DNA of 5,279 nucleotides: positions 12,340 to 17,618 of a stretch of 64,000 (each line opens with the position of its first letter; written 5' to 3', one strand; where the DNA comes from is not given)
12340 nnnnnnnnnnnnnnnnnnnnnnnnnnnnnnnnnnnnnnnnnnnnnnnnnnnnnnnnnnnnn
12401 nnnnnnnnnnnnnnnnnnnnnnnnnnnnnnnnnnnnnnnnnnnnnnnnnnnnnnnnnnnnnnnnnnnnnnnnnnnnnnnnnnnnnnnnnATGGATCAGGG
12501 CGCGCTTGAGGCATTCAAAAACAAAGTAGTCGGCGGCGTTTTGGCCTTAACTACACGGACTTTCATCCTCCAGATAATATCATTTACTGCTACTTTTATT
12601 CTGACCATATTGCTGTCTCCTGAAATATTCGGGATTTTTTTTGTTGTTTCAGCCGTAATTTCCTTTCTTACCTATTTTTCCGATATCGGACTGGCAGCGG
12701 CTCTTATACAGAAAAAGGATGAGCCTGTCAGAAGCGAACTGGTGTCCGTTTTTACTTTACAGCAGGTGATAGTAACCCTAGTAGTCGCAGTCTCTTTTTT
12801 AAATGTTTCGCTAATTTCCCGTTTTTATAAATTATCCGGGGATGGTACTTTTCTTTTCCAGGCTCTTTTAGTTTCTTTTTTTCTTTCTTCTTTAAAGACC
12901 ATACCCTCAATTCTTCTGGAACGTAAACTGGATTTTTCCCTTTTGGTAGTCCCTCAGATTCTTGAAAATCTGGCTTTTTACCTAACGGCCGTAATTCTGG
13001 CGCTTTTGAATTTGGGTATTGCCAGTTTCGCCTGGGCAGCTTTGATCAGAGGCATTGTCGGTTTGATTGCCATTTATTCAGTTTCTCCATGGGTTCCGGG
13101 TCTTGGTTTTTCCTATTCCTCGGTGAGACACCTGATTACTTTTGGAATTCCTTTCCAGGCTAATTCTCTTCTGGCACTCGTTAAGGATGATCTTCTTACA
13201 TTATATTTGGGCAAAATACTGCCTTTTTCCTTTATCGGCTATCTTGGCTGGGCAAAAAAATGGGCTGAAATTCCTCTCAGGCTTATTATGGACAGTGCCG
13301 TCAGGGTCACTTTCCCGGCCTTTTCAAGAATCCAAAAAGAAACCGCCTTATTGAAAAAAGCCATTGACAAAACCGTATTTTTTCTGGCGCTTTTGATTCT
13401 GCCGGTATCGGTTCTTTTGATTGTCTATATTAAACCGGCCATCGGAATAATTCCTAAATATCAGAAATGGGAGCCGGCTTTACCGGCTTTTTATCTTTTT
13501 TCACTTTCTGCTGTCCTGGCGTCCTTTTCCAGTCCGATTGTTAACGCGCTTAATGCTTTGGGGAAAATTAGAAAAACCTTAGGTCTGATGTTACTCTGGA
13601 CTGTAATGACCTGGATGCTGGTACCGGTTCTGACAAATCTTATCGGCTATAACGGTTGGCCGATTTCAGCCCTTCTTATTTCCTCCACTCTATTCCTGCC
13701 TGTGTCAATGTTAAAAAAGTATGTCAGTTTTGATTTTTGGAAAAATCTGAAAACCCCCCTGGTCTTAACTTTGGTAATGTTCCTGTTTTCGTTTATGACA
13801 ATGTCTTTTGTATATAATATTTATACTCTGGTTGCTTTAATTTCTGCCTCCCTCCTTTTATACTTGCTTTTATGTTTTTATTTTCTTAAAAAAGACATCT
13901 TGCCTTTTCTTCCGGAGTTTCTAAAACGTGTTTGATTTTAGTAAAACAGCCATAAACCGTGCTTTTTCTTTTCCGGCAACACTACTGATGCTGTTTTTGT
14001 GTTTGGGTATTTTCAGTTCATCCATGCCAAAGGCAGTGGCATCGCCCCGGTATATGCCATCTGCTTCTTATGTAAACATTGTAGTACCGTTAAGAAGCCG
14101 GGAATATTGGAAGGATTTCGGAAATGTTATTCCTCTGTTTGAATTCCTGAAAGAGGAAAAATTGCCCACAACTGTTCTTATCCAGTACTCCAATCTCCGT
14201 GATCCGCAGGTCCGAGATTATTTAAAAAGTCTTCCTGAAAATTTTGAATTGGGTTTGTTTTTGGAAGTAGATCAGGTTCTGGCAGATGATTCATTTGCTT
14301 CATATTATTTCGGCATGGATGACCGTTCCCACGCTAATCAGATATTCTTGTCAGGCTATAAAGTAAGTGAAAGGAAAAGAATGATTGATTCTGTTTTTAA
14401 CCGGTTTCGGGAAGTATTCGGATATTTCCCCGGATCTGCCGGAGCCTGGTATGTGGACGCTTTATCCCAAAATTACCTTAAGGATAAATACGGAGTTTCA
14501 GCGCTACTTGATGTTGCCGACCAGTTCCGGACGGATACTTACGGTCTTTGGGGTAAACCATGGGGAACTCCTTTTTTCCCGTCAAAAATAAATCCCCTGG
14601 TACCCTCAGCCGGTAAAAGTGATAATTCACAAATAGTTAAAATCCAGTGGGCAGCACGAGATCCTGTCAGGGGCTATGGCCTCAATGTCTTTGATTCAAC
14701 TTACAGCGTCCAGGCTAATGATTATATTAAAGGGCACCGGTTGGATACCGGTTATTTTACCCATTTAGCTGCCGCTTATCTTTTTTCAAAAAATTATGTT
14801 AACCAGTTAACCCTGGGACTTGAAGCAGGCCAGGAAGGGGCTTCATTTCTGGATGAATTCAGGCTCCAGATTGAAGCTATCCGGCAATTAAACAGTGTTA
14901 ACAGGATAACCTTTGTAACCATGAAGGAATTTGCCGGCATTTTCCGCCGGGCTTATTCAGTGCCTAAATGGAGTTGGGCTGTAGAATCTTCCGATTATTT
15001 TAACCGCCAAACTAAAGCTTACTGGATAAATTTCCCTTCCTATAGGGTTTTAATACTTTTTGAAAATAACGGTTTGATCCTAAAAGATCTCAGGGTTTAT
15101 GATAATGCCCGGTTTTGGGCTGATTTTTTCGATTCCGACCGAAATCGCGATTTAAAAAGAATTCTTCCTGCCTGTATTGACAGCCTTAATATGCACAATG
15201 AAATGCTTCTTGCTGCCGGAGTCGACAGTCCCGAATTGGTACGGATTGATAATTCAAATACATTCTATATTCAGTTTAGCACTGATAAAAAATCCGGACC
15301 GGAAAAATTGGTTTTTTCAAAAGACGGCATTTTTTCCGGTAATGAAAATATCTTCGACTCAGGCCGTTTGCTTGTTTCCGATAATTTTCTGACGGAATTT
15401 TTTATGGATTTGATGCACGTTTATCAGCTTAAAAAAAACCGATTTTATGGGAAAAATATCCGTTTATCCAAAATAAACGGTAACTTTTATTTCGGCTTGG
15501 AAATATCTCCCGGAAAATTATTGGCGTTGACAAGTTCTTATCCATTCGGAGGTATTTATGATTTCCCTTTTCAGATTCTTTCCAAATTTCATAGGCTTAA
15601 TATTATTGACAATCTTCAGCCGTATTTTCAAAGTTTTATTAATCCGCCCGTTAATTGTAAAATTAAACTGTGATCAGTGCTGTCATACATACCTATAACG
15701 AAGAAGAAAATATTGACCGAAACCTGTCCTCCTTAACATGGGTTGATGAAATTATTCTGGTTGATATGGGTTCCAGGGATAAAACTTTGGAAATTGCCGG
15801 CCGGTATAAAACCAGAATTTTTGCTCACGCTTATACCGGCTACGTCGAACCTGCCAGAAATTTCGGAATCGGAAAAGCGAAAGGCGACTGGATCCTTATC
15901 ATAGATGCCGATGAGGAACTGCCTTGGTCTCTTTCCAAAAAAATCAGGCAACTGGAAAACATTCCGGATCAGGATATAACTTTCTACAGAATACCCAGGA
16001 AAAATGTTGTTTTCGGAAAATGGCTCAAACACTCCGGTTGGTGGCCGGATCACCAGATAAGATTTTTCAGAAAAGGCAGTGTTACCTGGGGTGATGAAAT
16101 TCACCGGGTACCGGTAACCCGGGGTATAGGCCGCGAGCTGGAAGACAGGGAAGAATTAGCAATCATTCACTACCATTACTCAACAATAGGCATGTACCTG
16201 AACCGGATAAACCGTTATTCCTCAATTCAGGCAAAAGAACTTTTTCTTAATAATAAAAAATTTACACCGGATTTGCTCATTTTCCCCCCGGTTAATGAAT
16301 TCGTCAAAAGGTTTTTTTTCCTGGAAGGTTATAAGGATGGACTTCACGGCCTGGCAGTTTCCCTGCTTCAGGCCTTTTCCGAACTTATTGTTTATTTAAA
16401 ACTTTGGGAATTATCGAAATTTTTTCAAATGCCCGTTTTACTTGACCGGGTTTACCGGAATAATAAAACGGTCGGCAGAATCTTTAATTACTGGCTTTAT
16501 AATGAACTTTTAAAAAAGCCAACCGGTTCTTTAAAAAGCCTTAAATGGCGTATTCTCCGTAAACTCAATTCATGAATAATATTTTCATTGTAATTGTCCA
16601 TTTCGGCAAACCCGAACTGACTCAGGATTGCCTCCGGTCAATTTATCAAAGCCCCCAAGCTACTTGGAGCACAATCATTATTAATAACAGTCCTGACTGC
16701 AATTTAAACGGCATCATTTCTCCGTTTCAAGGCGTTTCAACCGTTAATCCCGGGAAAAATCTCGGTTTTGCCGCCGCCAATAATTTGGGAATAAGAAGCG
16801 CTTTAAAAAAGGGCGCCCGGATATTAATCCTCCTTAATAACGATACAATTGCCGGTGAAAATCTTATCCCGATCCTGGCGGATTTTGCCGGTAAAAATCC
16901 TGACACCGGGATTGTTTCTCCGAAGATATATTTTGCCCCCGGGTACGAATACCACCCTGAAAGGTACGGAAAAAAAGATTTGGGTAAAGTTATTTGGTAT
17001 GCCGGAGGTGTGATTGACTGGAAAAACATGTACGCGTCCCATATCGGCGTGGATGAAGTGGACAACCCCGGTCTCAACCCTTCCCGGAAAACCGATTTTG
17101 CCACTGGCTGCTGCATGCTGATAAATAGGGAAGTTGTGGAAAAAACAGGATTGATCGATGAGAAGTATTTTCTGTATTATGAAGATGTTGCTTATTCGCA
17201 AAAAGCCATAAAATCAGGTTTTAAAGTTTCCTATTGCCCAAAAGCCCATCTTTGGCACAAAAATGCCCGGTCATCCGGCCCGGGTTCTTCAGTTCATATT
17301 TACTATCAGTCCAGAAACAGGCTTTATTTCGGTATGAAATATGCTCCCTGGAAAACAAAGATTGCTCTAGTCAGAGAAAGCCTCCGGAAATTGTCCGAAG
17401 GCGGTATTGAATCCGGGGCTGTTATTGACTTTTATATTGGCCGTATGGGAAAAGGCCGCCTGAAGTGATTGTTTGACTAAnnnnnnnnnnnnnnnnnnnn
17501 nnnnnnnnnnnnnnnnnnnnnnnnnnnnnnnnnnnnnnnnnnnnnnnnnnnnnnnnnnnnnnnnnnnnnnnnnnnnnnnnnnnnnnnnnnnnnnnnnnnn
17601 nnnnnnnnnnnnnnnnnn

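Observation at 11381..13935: Eukaryote-type PMT loop-1 signature in a short bacterial protein next to a Wzx flippase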

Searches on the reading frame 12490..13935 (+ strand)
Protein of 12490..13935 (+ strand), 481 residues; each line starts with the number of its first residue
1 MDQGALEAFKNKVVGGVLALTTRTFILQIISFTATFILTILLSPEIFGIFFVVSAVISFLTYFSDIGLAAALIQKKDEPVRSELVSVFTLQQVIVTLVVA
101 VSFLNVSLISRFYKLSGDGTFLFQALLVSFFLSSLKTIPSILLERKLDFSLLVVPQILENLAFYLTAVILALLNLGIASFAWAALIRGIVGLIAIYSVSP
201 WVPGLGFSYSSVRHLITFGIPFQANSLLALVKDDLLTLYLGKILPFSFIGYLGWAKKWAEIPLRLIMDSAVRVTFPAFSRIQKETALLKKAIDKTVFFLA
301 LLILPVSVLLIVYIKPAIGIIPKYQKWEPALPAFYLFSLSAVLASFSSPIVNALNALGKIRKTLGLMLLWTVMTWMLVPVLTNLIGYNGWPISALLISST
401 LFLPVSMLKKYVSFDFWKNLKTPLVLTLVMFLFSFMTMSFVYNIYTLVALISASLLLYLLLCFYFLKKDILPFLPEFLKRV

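Call 3: search_protein_families(library=pfam, proteins=[window:12490-13935:+], max_evalue=0.1)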
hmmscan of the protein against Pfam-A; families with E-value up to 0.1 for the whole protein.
window:12490-13935:+ (481 aa): 2 families
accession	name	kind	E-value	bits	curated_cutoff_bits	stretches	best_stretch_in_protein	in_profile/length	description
PF13440.11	Polysacc_synt_3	-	2.3e-46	158.8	23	1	37-329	1-290/293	Polysaccharide biosynthesis protein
PF01943.22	Polysacc_synt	-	5e-24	85.6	28.2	1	15-282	3-274/274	Polysaccharide biosynthesis protein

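Call 4: search_protein_families(library=ncbifam, proteins=[window:12490-13935:+], max_evalue=0.1)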
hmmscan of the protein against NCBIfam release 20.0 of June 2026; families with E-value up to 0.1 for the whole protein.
window:12490-13935:+ (481 aa): 4 families
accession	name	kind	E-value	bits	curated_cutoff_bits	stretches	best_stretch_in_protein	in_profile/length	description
NF007773.0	PRK10459.1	equivalog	3.4e-33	115.4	273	1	9-461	3-463/492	MOP flippase family protein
NF058658.1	Oglyco_Wzx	exception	2e-21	76.6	720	1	8-463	5-461/478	O-glycosylation flippase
NF047674.1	TeichurnBiosyTuaB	equivalog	3.5e-18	65.9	580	1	8-462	3-466/469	teichuronic acid biosynthesis protein TuaB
NF047451.1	WxxxWxxW_dom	subfamily_domain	0.055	13.4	40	0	92-112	2-22/37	WxxxWxxW domain-containing protein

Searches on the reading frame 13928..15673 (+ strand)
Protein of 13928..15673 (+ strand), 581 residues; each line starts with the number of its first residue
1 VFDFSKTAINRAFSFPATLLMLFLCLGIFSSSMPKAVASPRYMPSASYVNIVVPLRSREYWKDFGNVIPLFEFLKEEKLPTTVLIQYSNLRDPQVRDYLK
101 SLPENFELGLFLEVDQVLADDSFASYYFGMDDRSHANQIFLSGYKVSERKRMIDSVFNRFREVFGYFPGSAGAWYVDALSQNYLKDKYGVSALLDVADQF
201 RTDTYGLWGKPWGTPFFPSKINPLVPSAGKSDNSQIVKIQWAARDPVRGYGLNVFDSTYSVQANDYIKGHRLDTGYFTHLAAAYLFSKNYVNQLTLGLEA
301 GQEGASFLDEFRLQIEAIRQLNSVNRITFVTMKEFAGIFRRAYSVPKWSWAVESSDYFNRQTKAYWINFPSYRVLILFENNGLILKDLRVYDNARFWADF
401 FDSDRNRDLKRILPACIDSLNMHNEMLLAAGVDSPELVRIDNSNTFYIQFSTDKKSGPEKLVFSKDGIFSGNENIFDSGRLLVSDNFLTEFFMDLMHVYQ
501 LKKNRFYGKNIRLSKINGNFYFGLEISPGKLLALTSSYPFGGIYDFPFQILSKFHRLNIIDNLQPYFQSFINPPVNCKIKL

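Call 3: search_protein_families(library=pfam, proteins=[window:13928-15673:+], max_evalue=0.1)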
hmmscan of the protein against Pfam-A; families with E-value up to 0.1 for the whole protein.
window:13928-15673:+ (581 aa): 0 families

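Call 4: search_protein_families(library=ncbifam, proteins=[window:13928-15673:+], max_evalue=0.1)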
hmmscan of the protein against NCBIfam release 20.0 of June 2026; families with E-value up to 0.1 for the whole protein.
window:13928-15673:+ (581 aa): 0 families

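Call 5: search_protein_families(library=pfam, proteins=[window:13928-15673:+], max_evalue=10)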
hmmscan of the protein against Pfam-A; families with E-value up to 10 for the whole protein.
window:13928-15673:+ (581 aa): 0 families

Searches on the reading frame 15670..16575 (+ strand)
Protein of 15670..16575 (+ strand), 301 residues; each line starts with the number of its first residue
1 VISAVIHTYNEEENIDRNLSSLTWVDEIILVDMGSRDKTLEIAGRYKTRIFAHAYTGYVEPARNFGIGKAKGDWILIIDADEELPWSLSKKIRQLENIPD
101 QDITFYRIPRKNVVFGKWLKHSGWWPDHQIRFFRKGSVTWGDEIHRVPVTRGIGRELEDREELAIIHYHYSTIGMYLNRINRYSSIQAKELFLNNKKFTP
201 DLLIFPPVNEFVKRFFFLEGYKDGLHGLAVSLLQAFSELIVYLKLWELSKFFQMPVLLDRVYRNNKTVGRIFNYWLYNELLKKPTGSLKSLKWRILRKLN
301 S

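Call 3: search_protein_families(library=pfam, proteins=[window:15670-16575:+], max_evalue=0.1)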
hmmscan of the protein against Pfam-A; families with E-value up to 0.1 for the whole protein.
window:15670-16575:+ (301 aa): 3 families
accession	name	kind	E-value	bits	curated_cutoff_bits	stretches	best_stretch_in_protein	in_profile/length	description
PF00535.33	Glycos_transf_2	-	1.6e-19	70.9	23.3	1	3-147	1-153/168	Glycosyl transferase family 2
PF13704.12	Glyco_tranf_2_4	-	0.003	18.4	27.5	1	23-84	16-84/98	Glycosyl transferase family 2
PF10111.15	Glyco_tranf_2_2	-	0.0053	16.7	27.3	1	4-82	2-92/276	Glycosyltransferase like family 2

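Call 32: search_protein_families(library=ncbifam, proteins=[window:15670-16575:+], max_evalue=0.001)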
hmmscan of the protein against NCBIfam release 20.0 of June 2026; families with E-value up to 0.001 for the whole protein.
window:15670-16575:+ (301 aa): 6 families
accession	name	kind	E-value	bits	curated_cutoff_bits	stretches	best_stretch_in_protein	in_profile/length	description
TIGR04283.1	glyco_like_mftF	equivalog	1.7e-11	44.2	182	1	2-108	1-111/221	TIGR04283 family arsenosugar biosynthesis glycosyltransferase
NF007482.0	PRK10073.1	equivalog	1.5e-08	34.1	423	1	2-97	8-111/334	glycosyltransferase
NF041875.1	EPS_EpsD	equivalog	2.3e-06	27.3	370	1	2-85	1-93/325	exopolysaccharide biosynthesis glycosyltransferase EpsD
TIGR04195.1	S_glycosyl_SunS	equivalog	4.2e-06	25.9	350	1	2-96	59-155/421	SunS family peptide S-glycosyltransferase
NF047683.1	TeichurnBiosyTuaG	equivalog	6.3e-05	22.7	400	1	2-105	8-118/252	teichuronic acid biosynthesis protein TuaG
TIGR03937.1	PgaC_IcaA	equivalog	0.00019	20.5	422.3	1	1-82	46-136/407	poly-beta-1,6-N-acetyl-D-glucosamine synthase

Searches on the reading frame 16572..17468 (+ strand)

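Call 3: search_protein_families(library=pfam, proteins=[window:16572-17468:+], max_evalue=0.1)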
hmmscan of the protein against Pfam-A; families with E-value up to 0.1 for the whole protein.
window:16572-17468:+ (298 aa): 3 families
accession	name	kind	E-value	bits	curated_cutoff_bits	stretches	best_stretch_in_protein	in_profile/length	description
PF13641.12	Glyco_tranf_2_3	-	7.5e-13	49.5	27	1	4-252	3-228/230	Glycosyltransferase like family 2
PF00535.33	Glycos_transf_2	-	7.9e-10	39.4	23.3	1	6-191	2-166/168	Glycosyl transferase family 2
PF13632.12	Glyco_trans_2_3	-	0.0087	16.3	27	0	177-254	72-142/198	Glycosyl transferase family group 2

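Call 32: search_protein_families(library=ncbifam, proteins=[window:16572-17468:+], max_evalue=0.001)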
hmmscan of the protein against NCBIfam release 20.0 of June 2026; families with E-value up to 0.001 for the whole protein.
window:16572-17468:+ (298 aa): 2 families
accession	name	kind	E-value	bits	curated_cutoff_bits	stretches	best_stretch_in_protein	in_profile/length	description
TIGR01556.1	rhamnosyltran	subfamily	2e-21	76.5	200.55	2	24-117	13-110/281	rhamnosyltransferase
NF050113.1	gal_furan_GlfT1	equivalog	2.5e-06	27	330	0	6-109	3-108/290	galactofuranosyltransferase GlfT1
